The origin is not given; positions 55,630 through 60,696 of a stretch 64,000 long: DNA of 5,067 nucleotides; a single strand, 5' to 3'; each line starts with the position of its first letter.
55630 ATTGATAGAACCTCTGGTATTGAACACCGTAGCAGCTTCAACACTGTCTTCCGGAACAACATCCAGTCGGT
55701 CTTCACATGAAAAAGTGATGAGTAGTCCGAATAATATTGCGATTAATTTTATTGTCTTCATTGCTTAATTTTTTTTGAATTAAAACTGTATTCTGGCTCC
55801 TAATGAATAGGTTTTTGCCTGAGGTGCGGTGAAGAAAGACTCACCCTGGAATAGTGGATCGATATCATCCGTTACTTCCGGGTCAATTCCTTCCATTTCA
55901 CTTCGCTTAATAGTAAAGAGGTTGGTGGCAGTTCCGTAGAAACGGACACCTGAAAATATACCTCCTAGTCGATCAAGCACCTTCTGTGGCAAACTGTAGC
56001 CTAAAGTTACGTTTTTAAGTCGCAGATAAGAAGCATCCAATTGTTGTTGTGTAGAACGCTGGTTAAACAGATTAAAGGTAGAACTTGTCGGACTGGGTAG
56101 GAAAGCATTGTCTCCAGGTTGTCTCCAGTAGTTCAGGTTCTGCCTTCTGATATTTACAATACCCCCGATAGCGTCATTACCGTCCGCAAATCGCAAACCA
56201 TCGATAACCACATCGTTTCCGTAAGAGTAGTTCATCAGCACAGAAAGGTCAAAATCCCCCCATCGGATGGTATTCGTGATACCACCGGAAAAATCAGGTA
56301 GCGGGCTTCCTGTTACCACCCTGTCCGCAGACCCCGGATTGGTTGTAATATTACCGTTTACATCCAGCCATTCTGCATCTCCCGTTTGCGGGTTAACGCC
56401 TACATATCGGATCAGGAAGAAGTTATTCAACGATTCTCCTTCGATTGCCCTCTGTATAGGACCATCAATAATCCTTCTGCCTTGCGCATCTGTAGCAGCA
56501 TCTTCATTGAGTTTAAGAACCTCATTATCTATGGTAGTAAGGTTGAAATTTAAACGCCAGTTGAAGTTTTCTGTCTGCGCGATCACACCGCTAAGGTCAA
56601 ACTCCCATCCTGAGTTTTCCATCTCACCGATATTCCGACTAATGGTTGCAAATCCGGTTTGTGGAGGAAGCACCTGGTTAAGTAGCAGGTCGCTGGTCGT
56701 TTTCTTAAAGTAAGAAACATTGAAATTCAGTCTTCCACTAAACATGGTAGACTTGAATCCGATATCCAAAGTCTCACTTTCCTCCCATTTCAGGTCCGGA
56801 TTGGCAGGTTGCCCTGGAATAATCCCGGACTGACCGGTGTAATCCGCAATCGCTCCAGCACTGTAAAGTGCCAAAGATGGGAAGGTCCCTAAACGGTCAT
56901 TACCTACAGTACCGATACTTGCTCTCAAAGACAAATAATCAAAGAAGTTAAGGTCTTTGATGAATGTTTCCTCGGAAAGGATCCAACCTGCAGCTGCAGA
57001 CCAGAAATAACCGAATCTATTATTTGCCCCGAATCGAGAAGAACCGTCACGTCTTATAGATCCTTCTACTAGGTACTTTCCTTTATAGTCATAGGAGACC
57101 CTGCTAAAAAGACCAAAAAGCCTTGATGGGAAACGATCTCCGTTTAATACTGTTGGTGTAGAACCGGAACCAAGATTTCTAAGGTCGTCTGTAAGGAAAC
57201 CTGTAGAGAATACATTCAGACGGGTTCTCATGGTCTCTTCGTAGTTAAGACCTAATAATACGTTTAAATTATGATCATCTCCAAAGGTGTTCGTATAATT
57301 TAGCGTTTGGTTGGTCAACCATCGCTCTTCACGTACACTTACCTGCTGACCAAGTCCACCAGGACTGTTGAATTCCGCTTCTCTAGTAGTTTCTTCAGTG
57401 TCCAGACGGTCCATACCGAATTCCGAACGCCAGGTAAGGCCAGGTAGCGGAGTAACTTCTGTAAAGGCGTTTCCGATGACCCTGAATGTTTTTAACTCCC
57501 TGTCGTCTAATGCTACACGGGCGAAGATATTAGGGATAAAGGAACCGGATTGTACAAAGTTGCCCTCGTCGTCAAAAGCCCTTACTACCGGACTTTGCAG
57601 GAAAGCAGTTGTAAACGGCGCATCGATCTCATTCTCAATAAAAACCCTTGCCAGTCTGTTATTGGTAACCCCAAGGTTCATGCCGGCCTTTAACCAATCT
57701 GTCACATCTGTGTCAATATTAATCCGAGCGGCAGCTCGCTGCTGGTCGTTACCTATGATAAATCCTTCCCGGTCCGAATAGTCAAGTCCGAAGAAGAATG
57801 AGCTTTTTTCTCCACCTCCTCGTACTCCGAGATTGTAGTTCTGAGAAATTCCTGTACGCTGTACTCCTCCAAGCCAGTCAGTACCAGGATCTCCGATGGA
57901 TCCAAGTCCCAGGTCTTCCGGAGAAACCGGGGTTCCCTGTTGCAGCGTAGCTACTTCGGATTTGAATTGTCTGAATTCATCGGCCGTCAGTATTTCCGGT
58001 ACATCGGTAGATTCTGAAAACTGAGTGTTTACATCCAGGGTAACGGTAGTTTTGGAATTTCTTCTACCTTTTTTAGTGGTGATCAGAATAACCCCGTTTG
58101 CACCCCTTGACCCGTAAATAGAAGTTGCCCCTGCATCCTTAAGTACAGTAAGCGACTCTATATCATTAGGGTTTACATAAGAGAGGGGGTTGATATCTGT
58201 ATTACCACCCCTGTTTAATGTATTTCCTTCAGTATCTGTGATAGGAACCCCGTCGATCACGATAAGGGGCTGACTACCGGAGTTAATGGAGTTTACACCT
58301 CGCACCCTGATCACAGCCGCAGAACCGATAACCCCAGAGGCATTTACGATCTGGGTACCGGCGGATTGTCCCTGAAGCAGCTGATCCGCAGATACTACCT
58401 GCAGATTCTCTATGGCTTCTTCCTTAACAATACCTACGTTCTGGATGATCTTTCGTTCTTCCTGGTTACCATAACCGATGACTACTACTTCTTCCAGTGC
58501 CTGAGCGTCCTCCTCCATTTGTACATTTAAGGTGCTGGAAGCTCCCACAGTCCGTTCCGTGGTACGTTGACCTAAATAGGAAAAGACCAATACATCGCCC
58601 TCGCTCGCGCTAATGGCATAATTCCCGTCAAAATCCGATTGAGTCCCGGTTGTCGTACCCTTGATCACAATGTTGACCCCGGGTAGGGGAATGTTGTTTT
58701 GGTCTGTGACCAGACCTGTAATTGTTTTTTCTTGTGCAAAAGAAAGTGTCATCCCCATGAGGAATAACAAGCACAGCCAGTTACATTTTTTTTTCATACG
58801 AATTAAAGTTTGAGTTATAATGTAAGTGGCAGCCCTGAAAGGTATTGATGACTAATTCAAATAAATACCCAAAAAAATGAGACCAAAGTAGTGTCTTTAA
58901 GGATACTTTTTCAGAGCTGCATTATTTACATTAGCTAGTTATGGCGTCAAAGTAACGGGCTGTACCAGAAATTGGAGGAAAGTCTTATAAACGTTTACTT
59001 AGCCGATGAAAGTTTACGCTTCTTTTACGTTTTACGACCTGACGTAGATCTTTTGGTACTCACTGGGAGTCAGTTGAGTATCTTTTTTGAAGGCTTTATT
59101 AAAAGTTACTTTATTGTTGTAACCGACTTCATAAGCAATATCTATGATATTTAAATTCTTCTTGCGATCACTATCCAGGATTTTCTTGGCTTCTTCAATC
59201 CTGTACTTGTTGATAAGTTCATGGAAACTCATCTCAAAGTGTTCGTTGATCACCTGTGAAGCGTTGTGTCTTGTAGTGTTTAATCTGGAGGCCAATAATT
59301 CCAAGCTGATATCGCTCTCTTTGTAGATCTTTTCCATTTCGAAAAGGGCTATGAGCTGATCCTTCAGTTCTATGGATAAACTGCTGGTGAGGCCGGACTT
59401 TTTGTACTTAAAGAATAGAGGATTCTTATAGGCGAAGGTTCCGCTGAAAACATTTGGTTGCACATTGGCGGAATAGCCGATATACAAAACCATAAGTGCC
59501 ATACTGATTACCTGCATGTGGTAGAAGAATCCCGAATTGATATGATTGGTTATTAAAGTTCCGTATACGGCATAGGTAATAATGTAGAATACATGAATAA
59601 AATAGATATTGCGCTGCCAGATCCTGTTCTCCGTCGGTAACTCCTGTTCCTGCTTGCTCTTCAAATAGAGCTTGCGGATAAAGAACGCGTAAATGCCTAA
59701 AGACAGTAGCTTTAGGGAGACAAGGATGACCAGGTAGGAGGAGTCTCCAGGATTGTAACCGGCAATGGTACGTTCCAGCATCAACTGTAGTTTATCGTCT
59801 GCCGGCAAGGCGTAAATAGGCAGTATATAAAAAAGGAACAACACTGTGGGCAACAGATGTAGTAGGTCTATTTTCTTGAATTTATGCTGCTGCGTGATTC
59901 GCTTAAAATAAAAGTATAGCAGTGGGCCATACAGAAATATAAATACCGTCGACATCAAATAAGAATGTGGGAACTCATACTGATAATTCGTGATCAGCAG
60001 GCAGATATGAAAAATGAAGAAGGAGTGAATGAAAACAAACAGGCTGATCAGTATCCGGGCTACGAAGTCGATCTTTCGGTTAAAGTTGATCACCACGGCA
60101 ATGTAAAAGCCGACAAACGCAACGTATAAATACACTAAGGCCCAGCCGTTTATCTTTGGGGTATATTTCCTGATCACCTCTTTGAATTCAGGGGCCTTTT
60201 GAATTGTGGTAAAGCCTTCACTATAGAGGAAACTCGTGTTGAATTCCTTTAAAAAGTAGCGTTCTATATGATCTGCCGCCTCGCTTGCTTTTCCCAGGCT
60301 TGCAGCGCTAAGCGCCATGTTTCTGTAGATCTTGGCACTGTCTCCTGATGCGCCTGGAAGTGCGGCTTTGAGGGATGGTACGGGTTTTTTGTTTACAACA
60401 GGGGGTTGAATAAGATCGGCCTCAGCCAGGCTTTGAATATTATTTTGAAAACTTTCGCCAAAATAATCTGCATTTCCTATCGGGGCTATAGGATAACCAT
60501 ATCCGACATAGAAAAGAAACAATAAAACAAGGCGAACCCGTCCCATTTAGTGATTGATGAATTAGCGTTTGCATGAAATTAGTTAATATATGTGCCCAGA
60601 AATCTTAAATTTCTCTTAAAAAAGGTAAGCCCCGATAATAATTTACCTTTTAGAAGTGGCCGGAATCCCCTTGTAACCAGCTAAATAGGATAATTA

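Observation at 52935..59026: Triplicated ~215-bp control module with palindrome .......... and GTTTAC direct repeats upstream of two SusC/SusD operons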

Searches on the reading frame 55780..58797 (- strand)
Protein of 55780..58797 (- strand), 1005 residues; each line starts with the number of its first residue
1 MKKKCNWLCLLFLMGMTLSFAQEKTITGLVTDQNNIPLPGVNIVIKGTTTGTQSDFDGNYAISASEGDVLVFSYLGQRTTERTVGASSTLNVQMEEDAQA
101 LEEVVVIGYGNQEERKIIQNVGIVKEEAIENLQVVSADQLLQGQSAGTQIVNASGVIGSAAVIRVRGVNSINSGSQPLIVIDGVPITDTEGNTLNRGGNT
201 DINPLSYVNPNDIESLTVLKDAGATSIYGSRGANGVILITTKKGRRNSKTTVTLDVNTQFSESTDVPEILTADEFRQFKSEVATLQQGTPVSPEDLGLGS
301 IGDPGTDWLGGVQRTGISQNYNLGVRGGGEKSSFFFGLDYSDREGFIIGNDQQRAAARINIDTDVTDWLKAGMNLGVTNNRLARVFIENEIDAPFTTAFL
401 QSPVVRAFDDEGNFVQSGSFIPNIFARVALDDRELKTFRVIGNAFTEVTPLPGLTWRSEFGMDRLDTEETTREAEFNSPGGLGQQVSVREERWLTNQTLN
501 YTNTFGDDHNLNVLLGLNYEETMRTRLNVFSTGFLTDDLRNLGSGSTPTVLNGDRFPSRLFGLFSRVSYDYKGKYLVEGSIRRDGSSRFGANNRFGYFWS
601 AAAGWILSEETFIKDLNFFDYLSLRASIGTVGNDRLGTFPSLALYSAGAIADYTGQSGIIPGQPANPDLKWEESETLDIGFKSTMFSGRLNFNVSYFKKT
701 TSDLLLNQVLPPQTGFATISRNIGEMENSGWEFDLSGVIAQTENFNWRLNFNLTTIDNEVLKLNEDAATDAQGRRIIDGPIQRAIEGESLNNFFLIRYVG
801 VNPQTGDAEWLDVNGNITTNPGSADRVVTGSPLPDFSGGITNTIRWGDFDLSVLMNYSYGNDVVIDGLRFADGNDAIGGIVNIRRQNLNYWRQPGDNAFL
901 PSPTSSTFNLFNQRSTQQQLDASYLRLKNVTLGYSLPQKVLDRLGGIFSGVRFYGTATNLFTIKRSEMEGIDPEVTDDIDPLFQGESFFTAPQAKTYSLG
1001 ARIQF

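Call 9: search_protein_families(library=pfam, proteins=[window:55780-58797:-])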
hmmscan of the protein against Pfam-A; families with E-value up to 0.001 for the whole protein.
window:55780-58797:- (1005 aa): 4 families
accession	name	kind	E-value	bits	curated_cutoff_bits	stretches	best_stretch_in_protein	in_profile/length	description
PF00593.30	TonB_dep_Rec_b-barrel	-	2.7e-26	93.8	27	1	469-776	88-363/436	TonB dependent receptor-like, beta-barrel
PF13715.12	CarbopepD_reg_2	-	5.6e-18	65.2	32.2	1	26-106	1-88/88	CarboxypepD_reg-like domain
PF07715.20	Plug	-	4.2e-17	63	23.9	1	115-236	3-107/107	TonB-dependent Receptor Plug Domain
PF13620.12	CarboxypepD_reg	-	1.9e-10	41.4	32.3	1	25-94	1-81/82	Carboxypeptidase regulatory-like domain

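Call 23: search_protein_families(library=ncbifam, proteins=[window:55780-58797:-], max_evalue=0.01)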
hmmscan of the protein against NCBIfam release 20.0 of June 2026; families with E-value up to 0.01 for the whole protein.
window:55780-58797:- (1005 aa): 13 families
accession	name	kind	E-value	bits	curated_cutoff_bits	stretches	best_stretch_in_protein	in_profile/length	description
TIGR04056.1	OMP_RagA_SusC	subfamily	1.8e-242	807.7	368.25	1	24-1005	1-981/981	SusC/RagA family TonB-linked outer membrane protein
TIGR04057.1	SusC_RagA_signa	signature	7.1e-18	64.1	46.2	1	212-242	1-31/31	SusC/RagA subfamily TonB-dependent outer membrane receptor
TIGR01783.1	TonB-siderophor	subfamily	1.4e-13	50.4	223.5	2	117-262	2-128/649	TonB-dependent siderophore receptor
TIGR01779.1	TonB-B12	equivalog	4.7e-12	45.3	599.7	1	89-258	16-170/614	TonB-dependent vitamin B12 receptor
TIGR01785.1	TonB-hemin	subfamily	6.1e-09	34.9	316.85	1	665-757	462-560/677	TonB-dependent heme/hemoglobin receptor family protein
TIGR01786.1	TonB-hemlactrns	subfamily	1.1e-06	27.4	323.75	1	665-753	485-584/719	TonB-dependent hemoglobin/transferrin/lactoferrin family receptor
NF010051.0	PRK13528.1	subfamily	2.8e-06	25.9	583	1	83-258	16-188/727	FepA family TonB-dependent siderophore receptor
NF053692.1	BamP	equivalog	7.6e-06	25.5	230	1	1-112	1-116/251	BamP family beta-barrel-assembly machinery protein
NF052649.1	TonRcptRhtA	equivalog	8.4e-06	24.2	1100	1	87-266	27-192/744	TonB-dependent siderophore receptor RhtA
NF007926.1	PRK10641.1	equivalog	9.6e-06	24.4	836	1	88-254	17-166/617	TonB-dependent vitamin B12 receptor BtuB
NF010048.1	PRK13524.1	subfamily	1.6e-05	23.6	493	1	80-256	19-190/744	FepA family TonB-dependent siderophore receptor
NF049946.1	TonB_dep_CU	exception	8.9e-05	21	700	1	144-268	84-196/683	TonB-dependent receptor, CU motif-type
NF053590.1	TonB_dep_TOL0244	equivalog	0.0007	18.3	645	0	211-258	110-156/604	TOL_0244 family TonB-dependent receptor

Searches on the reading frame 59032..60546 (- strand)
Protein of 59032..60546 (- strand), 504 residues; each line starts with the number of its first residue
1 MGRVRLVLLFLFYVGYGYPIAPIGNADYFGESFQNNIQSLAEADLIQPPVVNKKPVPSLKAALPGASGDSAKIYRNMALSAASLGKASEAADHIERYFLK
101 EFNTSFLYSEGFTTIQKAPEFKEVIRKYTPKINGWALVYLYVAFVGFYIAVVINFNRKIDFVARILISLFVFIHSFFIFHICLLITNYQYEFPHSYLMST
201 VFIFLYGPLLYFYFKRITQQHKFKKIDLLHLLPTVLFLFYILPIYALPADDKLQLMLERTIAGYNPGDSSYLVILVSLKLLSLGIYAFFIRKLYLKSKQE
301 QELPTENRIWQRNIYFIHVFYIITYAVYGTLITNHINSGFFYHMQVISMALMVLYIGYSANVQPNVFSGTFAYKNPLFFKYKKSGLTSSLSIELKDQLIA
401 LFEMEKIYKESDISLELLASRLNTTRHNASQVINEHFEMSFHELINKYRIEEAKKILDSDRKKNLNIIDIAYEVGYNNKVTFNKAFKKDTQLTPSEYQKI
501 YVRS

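Call 9: search_protein_families(library=pfam, proteins=[window:59032-60546:-])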
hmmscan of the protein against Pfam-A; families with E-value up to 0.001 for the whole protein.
window:59032-60546:- (504 aa): 2 families
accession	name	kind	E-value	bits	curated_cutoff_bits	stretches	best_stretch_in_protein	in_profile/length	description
PF12833.13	HTH_18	-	1.4e-17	64.2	33.6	1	418-499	1-79/80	Helix-turn-helix domain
PF00165.29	HTH_AraC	-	3.4e-07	30.7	26.6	1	462-498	6-41/42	Bacterial regulatory helix-turn-helix proteins, AraC family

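Call 23: search_protein_families(library=ncbifam, proteins=[window:59032-60546:-], max_evalue=0.01)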
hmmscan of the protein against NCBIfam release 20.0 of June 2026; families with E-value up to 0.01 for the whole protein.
window:59032-60546:- (504 aa): 20 families
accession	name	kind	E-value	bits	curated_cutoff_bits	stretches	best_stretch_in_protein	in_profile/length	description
NF047455.1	TF_Staph_AryK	equivalog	8.4e-13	47.4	850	1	405-501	167-259/759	transcriptional regulator AryK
NF047788.1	TransRegPocR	equivalog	2e-09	37.2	500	1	411-500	204-290/296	transcriptional regulator PocR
NF007633.0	PRK10296.1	equivalog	3e-09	36.8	264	1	411-501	188-275/280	transcriptional regulator ChbR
TIGR04094.1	adjacent_YSIRK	equivalog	1.3e-07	31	200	1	412-498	301-383/383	YSIRK-targeted surface antigen transcriptional regulator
NF007860.0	PRK10572.1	equivalog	2.5e-07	29.8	208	1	413-500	200-284/292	arabinose operon transcriptional regulator AraC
NF049968.1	QhpR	equivalog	3.6e-07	29.6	250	1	438-497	227-283/284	AraC-like transcriptional regulator QhpR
NF006902.0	PRK09393.1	equivalog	4.4e-07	29.4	425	1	395-501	219-322/327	transcriptional regulator FtrA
NF049932.1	TranspRegBtr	equivalog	1e-06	27.6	900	1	410-499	178-264/531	bacillibactin transport transcriptional regulator Btr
NF007243.0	PRK09685.1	equivalog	1.9e-06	27.5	199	1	410-499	213-300/303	transcriptional regulator FeaR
TIGR02297.1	HpaA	equivalog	6.3e-06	25.6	274.65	1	405-498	196-285/287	4-hydroxyphenylacetate catabolism regulatory protein HpaA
NF007584.0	PRK10219.1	equivalog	5e-05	23.6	174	1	440-499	49-105/107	superoxide response transcriptional regulator SoxS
NF050186.1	TransRegGliRPseudo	equivalog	5.4e-05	22.7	570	1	417-499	257-335/338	AraC family transcriptional regulator GliR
NF052534.1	RzbtTranRegRhrA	equivalog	8.4e-05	22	500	1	430-500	241-310/312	rhizobactin biosynthesis transcriptional regulator RhrA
NF011733.0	PRK15186.1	equivalog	9.6e-05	21.9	403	1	438-499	222-280/291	AraC family transcriptional regulator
NF007693.0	PRK10371.1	equivalog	0.00016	21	253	1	413-500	215-299/309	transcriptional regulator MelR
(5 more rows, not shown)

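Call 44: find_homologous_proteins(query=window:59032-60546:-, max_evalue=0.00001)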
Query window:59032-60546:- (504 aa): 1274 proteins with E <= 0.00001 among 8000 candidates; the best 120 are listed.
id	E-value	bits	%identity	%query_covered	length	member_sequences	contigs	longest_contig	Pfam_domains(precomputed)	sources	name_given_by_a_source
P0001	0.0e+0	1110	100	100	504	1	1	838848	PF12833.14,PF00165.30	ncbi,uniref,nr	ncbi:helix-turn-helix domain-containing protein [Poritiphilus flavus]|uniref:Helix-turn-helix domain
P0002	3.6e-296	1001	90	100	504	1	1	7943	PF12833.14,PF00165.30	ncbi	-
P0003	8.5e-223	759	70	100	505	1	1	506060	PF12833.14,PF00165.30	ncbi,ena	-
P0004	8.9e-222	756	70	100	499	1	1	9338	PF12833.14,PF00165.30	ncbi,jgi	-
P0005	1.0e-213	729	66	100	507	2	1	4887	PF12833.14,PF00165.30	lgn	-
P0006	2.9e-212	724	65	100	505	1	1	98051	PF12833.14,PF00165.30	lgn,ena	-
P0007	4.5e-207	707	65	100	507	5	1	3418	PF12833.14,PF13432.13,PF00165.30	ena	-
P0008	6.7e-207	707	67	94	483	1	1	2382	PF12833.14,PF00165.30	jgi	jgi:AraC-like DNA-binding protein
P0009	1.3e-204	699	64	97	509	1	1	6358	PF12833.14,PF00165.30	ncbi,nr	ncbi:MAG: helix-turn-helix domain-containing protein [Eudoraea sp.]|nr:helix-turn-helix domain-conta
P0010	3.8e-200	684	64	100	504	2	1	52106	PF12833.14,PF00165.30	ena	-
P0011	3.3e-198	678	63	97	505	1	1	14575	PF12833.14,PF00165.30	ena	-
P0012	9.7e-197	673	62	100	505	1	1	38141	PF12833.14,PF00165.30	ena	-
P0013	2.6e-194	665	62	100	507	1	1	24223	PF12833.14,PF13432.13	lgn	-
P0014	9.6e-194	663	62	97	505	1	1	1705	PF12833.14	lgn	-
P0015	1.4e-191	656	62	96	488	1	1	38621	PF12833.14,PF00165.30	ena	-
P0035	4.1e-183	628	59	99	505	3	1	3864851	PF12833.14,PF00165.30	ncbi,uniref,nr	ncbi:AraC family transcriptional regulator [Maribacter aestuarii]|uniref:AraC family transcriptional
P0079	3.5e-174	599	56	99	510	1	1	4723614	PF12833.14,PF00165.30,PF07719.24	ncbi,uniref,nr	ncbi:helix-turn-helix domain-containing protein [Aggregatimonas sangjinii]|uniref:Helix-turn-helix d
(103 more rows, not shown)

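Call 52: find_encoding_contigs(protein=P0001, flank=10000, max_places=2)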
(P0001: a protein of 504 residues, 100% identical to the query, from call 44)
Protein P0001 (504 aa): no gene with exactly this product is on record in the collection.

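Call 83: find_encoding_contigs(protein=P0079, flank=10000, max_places=2)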
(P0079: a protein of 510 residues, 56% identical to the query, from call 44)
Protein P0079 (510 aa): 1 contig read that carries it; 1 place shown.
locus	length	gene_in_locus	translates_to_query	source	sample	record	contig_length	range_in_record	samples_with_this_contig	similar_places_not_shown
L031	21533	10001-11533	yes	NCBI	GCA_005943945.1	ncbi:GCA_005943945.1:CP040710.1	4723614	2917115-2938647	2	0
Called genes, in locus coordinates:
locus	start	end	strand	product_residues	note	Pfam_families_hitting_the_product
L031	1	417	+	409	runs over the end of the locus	PF00909:Ammonium_transp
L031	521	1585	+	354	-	PF07642:BBP2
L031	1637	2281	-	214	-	PF07920:DUF1684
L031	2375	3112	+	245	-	PF01965:DJ-1_PfpI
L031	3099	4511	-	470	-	-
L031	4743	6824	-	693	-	PF26766:Choice_anch_L, PF26689:FIDD, PF13585:CHU_C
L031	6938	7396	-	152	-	PF13404:HTH_AsnC-type, PF13412:HTH_24, PF01037:AsnC_trans_reg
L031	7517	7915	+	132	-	-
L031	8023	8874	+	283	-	PF01842:ACT, PF00551:Formyl_trans_N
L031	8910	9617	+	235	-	PF13852:DUF4197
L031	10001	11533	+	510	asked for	PF07719:TPR_2 (faint), PF12833:HTH_18, PF00165:HTH_AraC (weak)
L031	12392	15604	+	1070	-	PF13620:CarboxypepD_reg, PF13715:CarbopepD_reg_2, PF07715:Plug, PF00593:TonB_dep_Rec_b-barrel, PF14905:OMP_b-brl_3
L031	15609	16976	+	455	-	PF12771:SusD-like_2, PF12741:SusD-like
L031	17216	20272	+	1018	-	PF13620:CarboxypepD_reg, PF13715:CarbopepD_reg_2, PF07715:Plug, PF00593:TonB_dep_Rec_b-barrel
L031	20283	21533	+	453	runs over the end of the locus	PF14322:SusD-like_3, PF07980:SusD_RagB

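Call 84: find_encoding_contigs(protein=P0035, flank=10000, max_places=2)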
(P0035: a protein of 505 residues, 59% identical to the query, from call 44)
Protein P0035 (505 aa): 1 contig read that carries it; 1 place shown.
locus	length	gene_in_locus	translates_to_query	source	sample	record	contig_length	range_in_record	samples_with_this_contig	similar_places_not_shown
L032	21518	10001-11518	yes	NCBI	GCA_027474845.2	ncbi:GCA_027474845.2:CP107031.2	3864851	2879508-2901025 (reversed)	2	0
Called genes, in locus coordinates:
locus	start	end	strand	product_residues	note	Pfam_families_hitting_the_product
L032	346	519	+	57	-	-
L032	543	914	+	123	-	PF02537:CRCB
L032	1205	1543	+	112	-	PF00543:P-II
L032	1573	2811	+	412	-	PF00909:Ammonium_transp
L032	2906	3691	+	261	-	PF07642:BBP2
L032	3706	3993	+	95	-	PF07642:BBP2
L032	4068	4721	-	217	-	PF07920:DUF1684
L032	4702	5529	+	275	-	PF01965:DJ-1_PfpI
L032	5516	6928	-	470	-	-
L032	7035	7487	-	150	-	PF13404:HTH_AsnC-type, PF13412:HTH_24, PF01037:AsnC_trans_reg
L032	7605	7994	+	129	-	-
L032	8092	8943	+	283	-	PF01842:ACT (weak), PF00551:Formyl_trans_N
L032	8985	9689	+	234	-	PF13852:DUF4197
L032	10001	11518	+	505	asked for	PF12833:HTH_18, PF00165:HTH_AraC (weak)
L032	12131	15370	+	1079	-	PF13620:CarboxypepD_reg, PF13715:CarbopepD_reg_2, PF07715:Plug, PF00593:TonB_dep_Rec_b-barrel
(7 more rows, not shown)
